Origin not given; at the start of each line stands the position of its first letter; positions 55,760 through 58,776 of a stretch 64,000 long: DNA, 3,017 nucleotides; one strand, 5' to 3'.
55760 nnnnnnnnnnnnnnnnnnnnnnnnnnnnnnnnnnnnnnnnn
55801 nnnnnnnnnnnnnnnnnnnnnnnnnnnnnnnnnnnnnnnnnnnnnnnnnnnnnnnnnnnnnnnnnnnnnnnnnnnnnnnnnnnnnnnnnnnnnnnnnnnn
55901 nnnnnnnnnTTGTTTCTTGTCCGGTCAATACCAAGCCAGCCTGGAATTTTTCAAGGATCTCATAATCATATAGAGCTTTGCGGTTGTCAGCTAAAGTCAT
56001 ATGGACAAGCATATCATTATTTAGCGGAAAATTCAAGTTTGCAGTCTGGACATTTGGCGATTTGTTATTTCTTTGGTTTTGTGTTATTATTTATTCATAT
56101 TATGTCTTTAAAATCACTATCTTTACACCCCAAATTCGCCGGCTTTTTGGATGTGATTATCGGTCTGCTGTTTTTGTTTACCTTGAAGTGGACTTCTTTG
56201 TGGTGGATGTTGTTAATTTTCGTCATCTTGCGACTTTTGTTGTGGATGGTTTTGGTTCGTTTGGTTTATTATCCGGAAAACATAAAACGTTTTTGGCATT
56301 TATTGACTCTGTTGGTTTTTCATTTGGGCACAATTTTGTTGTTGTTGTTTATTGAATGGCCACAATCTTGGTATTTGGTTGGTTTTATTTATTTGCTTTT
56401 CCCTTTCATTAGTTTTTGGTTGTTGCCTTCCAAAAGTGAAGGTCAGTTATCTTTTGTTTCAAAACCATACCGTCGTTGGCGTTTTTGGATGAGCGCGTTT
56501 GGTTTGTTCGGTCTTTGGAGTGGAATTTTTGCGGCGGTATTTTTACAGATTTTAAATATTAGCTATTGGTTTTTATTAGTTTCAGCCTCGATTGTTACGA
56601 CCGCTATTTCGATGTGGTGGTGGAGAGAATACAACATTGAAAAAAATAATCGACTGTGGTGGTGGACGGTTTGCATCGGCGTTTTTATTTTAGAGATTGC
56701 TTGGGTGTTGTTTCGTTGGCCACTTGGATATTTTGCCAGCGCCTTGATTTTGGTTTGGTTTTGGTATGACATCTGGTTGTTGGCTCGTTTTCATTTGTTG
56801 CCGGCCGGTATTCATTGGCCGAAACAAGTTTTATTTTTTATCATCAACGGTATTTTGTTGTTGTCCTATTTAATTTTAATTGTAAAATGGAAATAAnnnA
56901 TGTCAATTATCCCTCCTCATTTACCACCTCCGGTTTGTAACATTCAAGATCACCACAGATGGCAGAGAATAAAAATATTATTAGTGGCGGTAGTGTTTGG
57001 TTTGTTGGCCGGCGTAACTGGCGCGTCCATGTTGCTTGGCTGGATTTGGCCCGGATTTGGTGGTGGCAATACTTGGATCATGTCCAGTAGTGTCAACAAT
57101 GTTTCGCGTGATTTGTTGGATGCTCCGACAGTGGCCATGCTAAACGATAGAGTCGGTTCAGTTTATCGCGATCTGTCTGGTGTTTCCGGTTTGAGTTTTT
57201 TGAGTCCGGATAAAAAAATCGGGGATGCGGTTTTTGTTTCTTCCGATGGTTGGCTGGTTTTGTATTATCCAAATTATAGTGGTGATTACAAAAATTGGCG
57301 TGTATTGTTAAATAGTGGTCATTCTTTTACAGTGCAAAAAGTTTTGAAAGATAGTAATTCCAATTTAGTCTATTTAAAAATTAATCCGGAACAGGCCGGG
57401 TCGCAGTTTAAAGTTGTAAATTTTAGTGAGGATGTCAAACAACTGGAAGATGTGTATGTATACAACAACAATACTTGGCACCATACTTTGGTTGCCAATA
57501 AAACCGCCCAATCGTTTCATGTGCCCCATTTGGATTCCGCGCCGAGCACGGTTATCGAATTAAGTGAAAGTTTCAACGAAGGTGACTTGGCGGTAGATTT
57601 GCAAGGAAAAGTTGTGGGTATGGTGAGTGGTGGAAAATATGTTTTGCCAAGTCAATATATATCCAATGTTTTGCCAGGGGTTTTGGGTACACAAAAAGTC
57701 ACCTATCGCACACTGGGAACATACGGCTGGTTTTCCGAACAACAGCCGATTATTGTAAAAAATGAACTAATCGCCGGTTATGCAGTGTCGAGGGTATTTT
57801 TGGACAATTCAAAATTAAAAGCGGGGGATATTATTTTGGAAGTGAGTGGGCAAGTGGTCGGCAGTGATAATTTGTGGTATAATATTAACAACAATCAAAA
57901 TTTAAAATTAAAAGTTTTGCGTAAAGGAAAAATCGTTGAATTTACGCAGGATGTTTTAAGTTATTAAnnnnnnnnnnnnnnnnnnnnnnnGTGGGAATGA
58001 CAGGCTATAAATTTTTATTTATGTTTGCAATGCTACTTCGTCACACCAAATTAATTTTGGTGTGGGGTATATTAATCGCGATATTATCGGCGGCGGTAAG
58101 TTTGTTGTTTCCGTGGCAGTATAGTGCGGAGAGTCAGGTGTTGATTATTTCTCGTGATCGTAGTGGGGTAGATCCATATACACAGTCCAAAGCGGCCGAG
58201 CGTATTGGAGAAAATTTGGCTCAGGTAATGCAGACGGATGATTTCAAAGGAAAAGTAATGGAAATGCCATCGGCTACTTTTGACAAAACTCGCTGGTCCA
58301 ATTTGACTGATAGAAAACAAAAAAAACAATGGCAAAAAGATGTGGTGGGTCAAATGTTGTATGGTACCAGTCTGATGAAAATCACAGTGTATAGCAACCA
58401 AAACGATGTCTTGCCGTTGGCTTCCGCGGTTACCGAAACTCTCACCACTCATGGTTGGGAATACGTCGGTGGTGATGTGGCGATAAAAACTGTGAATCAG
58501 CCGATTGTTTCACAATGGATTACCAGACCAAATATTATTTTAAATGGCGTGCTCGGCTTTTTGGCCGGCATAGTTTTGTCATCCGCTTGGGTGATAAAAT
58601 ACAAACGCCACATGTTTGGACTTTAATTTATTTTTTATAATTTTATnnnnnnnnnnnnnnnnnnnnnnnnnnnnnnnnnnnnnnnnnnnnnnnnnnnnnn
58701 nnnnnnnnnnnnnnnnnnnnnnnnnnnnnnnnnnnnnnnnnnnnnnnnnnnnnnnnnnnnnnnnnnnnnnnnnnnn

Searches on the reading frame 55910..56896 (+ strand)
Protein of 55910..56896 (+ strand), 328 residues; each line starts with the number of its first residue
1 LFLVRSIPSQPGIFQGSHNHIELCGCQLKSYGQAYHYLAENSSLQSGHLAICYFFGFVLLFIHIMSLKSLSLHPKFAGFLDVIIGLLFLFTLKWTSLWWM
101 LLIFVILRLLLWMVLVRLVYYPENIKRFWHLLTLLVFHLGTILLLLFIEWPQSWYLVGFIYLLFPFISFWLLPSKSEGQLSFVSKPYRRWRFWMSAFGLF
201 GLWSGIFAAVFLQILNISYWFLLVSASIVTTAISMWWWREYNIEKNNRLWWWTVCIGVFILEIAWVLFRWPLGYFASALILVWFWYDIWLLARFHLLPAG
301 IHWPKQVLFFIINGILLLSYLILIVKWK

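Call 7: search_protein_families(library=pfam, proteins=[window:55910-56896:+], max_evalue=0.01)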
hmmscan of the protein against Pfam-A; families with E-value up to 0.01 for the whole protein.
window:55910-56896:+ (328 aa): 0 families

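Call 23: search_protein_families(library=phrogs, proteins=[window:56102-56896:+], max_evalue=0.01)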
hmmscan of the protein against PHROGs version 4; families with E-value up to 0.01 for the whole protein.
window:56102-56896:+ (264 aa): 0 families

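Call 50: search_protein_families(library=pfam, proteins=[window:56102-56896:+], max_evalue=1)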
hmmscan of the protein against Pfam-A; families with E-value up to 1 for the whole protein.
window:56102-56896:+ (264 aa): 0 families

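Call 69: search_protein_families(library=ncbifam, proteins=[window:56102-56896:+], max_evalue=0.1)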
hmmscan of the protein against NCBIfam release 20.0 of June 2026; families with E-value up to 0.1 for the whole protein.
window:56102-56896:+ (264 aa): 0 families

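Call 70: search_protein_families(library=padloc, proteins=[window:56102-56896:+], max_evalue=0.01)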
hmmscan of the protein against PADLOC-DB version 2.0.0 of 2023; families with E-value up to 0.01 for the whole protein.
window:56102-56896:+ (264 aa): 0 families

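Call 76: list_cluster_members(proteins=[L007:10533-15539:+, window:56102-56893:+, window:56900-57964:+, window:57997-58623:+, window:58647-58958:+, window:58966-59172:+, L007:16081-16725:+, L007:16995-17690:+])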
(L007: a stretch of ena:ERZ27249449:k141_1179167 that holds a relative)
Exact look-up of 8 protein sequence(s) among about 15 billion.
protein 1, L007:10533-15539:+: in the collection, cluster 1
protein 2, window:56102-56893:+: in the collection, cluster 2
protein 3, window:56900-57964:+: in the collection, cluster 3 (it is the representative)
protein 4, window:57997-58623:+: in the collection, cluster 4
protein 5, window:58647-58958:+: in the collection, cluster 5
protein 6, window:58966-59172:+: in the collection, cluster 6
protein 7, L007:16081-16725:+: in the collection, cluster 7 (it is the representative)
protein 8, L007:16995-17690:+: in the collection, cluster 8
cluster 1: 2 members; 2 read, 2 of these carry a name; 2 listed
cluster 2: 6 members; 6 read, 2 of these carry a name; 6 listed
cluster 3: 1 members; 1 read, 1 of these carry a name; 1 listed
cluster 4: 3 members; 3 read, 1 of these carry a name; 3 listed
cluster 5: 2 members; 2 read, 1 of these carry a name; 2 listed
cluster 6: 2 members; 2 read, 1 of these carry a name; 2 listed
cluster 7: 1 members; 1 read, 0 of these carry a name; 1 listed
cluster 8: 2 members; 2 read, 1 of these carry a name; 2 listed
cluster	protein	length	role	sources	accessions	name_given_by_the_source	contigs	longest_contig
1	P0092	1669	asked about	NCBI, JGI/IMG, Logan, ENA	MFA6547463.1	MAG: hypothetical protein WCT11_00785 [Candidatus Magasanikbacteria bacterium]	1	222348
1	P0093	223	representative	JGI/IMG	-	hypothetical protein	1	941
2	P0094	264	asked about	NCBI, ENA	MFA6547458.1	MAG: hypothetical protein WCT11_00760 [Candidatus Magasanikbacteria bacterium]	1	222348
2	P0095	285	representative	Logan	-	-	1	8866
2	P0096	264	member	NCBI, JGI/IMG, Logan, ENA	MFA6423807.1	MAG: hypothetical protein WCV83_00670 [Candidatus Magasanikbacteria bacterium]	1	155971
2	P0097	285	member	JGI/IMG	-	-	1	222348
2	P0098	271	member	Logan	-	-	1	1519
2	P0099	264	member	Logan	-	-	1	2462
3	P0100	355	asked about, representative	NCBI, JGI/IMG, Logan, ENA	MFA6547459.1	MAG: S1C family serine protease [Candidatus Magasanikbacteria bacterium]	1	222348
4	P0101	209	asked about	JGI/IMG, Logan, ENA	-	-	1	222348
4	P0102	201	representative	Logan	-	-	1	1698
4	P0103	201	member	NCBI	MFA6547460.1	MAG: Wzz/FepE/Etk N-terminal domain-containing protein [Candidatus Magasanikbacteria ...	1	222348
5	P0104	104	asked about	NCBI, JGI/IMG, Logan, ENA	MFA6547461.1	MAG: DUF5663 domain-containing protein [Candidatus Magasanikbacteria bacterium]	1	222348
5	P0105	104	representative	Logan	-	-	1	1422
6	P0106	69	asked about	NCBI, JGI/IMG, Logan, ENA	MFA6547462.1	MAG: hypothetical protein WCT11_00780 [Candidatus Magasanikbacteria bacterium]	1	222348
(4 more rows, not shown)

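Call 91: search_solved_structures(query=A10, max_evalue=10)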
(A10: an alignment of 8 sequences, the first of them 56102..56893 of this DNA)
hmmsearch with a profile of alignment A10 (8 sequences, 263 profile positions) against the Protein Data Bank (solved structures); distinct sequences matched with E-value up to 10: 0.

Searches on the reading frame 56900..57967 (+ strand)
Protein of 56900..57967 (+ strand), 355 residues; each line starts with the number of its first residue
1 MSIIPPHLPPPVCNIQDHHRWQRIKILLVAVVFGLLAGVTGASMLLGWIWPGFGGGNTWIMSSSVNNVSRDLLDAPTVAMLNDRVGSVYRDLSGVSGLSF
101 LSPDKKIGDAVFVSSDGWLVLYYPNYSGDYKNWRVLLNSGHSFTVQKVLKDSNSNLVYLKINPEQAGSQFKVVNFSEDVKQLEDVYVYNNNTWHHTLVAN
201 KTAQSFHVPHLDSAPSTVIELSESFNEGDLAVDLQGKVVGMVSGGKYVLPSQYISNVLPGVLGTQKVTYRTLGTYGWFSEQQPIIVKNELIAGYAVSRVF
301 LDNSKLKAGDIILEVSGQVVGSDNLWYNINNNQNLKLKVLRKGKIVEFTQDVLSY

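Call 7: search_protein_families(library=pfam, proteins=[window:56900-57967:+], max_evalue=0.01)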
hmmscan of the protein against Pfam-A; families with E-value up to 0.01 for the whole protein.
window:56900-57967:+ (355 aa): 1 family
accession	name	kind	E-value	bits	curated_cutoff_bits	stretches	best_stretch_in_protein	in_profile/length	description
PF13180.12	PDZ_2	-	0.0046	17.7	27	0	303-349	27-77/80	PDZ domain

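Call 23: search_protein_families(library=phrogs, proteins=[window:56900-57967:+], max_evalue=0.01)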
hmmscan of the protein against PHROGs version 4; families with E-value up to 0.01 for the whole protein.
window:56900-57967:+ (355 aa): 0 families

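Call 50: search_protein_families(library=pfam, proteins=[window:56900-57967:+], max_evalue=1)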
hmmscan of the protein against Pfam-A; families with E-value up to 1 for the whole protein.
window:56900-57967:+ (355 aa): 2 families
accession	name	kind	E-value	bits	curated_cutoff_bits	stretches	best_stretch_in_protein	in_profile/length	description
PF13180.12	PDZ_2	-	0.0046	17.7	27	1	303-349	27-77/80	PDZ domain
PF17820.7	PDZ_6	-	0.16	12.2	27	1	306-322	16-32/54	PDZ domain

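Call 69: search_protein_families(library=ncbifam, proteins=[window:56900-57967:+], max_evalue=0.1)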
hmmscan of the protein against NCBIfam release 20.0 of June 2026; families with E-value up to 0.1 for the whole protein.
window:56900-57967:+ (355 aa): 2 families
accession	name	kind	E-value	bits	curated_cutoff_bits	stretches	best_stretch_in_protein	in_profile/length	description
TIGR02037.1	degP_htrA_DO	subfamily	0.00011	21.3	416.2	1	244-348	210-323/434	Do family serine endopeptidase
TIGR02860.1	spore_IV_B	equivalog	0.06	12.3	305.25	0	303-347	128-175/402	SpoIVB peptidase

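Call 70: search_protein_families(library=padloc, proteins=[window:56900-57967:+], max_evalue=0.01)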
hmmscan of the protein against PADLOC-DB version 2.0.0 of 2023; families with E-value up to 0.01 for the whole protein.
window:56900-57967:+ (355 aa): 0 families

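Call 92: search_solved_structures(query=A7, max_evalue=1)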
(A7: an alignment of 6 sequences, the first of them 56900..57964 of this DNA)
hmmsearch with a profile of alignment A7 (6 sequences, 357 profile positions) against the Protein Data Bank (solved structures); distinct sequences matched with E-value up to 1: 80 (the best 60 are shown).
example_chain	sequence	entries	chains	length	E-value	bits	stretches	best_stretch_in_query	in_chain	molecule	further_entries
7xs0_A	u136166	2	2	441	1.6e-09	40.4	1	107-346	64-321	Periplasmic serine endoprotease DegP-like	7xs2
5y2d_A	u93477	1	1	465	1.8e-09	40.2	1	107-346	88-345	Periplasmic serine endoprotease DegP-like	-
5y28_A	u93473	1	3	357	5.6e-09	38.6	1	107-346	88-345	Periplasmic serine endoprotease DegP-like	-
3mh4_A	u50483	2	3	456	1.9e-06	30.3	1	228-355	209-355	Protease do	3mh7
3mh5_A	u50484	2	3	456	2.1e-06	30.2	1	228-355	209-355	Protease do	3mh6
3otp_A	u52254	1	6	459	2.4e-06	30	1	228-355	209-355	Protease do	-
3wkl_A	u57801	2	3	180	2.4e-06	30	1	303-349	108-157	Putative Zinc Metalloprotease AQ_1964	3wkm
6jjk_A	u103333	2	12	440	3.6e-06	29.4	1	228-355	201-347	Periplasmic serine endoprotease DegP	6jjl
22kg_A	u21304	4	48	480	3.7e-06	29.3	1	105-348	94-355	Probable periplasmic serine endoprotease DegP-like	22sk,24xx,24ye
1ky9_A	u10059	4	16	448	4e-06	29.2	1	228-355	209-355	PROTEASE DO | Periplasmic serine endoprotease DegP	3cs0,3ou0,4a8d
6jjo_A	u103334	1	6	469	4.1e-06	29.2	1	228-355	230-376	Periplasmic serine endoprotease DegP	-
2zle_A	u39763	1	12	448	4.3e-06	29.2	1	228-355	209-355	Protease do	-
4a8a_A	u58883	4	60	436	1.8e-05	27.1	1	251-353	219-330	PERIPLASMIC PH-DEPENDENT SERINE ENDOPROTEASE DEGQ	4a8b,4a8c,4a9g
7cqc_A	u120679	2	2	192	2e-05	27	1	303-349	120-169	Putative zinc metalloprotease aq_1964,PA14 from Podoplanin,Putative zinc metalloprotease a | Putative zinc metalloprotease aq_1964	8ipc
8kic_D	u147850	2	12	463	2.4e-05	26.7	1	251-353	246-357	peptidase Do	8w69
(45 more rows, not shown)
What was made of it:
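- On HtrA/DegP serine proteases (355-aa partner): Profile against 7xs0 gives E 1.6e-9 over aa 107-346 (call 92).
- Closest known: HtrA/DegP family. Same: The protease-fold region and the following PDZ region align with DegP-like structures at E 1.6e-9 (call 92).
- Its partners resemble envelope-biogenesis proteins (PCP-like, HtrA-like; calls 50, 92).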

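Call 94: search_solved_structures(query=A7, max_evalue=1e-8, show_alignments=1)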
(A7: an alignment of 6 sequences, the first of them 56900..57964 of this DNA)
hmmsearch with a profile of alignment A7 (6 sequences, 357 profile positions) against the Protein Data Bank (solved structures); distinct sequences matched with E-value up to 1e-8: 3.
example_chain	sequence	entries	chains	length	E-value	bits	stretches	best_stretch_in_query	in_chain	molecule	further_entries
7xs0_A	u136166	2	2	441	1.6e-09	40.4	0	107-346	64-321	Periplasmic serine endoprotease DegP-like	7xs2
5y2d_A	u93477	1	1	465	1.8e-09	40.2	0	107-346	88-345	Periplasmic serine endoprotease DegP-like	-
5y28_A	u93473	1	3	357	5.6e-09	38.6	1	107-346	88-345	Periplasmic serine endoprotease DegP-like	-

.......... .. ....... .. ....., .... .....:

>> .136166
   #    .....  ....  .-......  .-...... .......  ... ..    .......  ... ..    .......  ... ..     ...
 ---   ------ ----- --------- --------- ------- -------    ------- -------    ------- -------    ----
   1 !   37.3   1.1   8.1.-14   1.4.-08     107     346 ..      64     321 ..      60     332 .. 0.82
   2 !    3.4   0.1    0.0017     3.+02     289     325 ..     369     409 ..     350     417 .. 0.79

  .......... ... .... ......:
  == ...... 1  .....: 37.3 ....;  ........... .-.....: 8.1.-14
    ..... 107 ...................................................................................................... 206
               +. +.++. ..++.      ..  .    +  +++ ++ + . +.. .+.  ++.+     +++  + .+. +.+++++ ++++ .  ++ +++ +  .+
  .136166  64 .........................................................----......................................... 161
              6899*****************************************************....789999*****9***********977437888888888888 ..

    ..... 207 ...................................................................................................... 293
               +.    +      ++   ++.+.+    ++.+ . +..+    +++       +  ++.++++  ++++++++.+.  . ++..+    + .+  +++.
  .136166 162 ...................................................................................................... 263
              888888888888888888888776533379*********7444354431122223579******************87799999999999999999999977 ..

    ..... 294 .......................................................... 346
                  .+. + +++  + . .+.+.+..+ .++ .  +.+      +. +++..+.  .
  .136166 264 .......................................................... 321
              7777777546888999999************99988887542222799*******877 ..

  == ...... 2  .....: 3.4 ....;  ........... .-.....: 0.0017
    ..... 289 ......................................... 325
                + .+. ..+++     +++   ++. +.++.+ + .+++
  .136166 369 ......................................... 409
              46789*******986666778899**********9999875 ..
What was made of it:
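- On HtrA/DegP serine proteases (355-aa partner): In the alignment to 7xs0, the TNNHV His, the DLAV Asp and the GNSGG Ser face non-conserved residues or a gap (call 94).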

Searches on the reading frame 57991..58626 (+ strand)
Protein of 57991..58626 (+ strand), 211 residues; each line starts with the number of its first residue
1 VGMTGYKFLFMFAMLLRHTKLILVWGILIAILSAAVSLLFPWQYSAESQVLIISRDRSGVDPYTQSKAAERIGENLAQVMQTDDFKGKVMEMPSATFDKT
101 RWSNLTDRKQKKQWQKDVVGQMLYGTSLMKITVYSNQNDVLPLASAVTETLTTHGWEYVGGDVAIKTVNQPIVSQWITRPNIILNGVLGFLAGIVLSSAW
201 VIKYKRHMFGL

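Call 7: search_protein_families(library=pfam, proteins=[window:57991-58626:+], max_evalue=0.01)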
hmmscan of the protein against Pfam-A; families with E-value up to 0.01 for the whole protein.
window:57991-58626:+ (211 aa): 1 family
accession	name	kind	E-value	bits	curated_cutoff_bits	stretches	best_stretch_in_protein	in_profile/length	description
PF02706.20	Wzz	-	1.1e-06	29.3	25.5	1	11-90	8-88/91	Chain length determinant protein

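Call 23: search_protein_families(library=phrogs, proteins=[window:57991-58626:+], max_evalue=0.01)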
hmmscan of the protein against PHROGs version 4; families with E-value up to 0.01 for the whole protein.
window:57991-58626:+ (211 aa): 0 families

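Call 50: search_protein_families(library=pfam, proteins=[window:57997-58626:+], max_evalue=1)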
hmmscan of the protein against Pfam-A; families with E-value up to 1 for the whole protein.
window:57997-58626:+ (209 aa): 2 families
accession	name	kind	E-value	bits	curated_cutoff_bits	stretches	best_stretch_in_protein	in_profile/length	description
PF02706.20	Wzz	-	1e-06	29.4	25.5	1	9-88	8-88/91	Chain length determinant protein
PF19428.4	Sema4F_C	-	0.026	14.4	27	0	176-205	80-109/197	Semaphorin 4F C-terminal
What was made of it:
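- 57997..58626 (+): Operon gene 3: Wzz / polysaccharide-co-polymerase-like protein of about 201-209 aa, with one membrane helix at each end and an external domain between them. Pfam Wzz scores 29.4 bits against a cut-off of 25.5 (call 50).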

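Call 69: search_protein_families(library=ncbifam, proteins=[window:57997-58626:+], max_evalue=0.1)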
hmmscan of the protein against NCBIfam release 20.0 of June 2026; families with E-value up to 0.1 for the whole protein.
window:57997-58626:+ (209 aa): 2 families
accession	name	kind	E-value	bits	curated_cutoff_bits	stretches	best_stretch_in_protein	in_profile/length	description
TIGR01006.1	polys_exp_MPA1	subfamily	0.00045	19.7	296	1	9-199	13-193/226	CspC family polysaccharide chain length determinant protein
TIGR03017.1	EpsF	equivalog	0.05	12.3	422.75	0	12-53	8-50/444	chain length determinant protein EpsF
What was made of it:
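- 57997..58626 (+): TIGR01006 (CpsC family) matches at E 4.5e-4, far below its cut-off (call 69).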

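Call 70: search_protein_families(library=padloc, proteins=[window:57997-58626:+], max_evalue=0.01)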
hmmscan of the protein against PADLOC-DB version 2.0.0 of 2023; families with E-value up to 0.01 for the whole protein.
window:57997-58626:+ (209 aa): 0 families
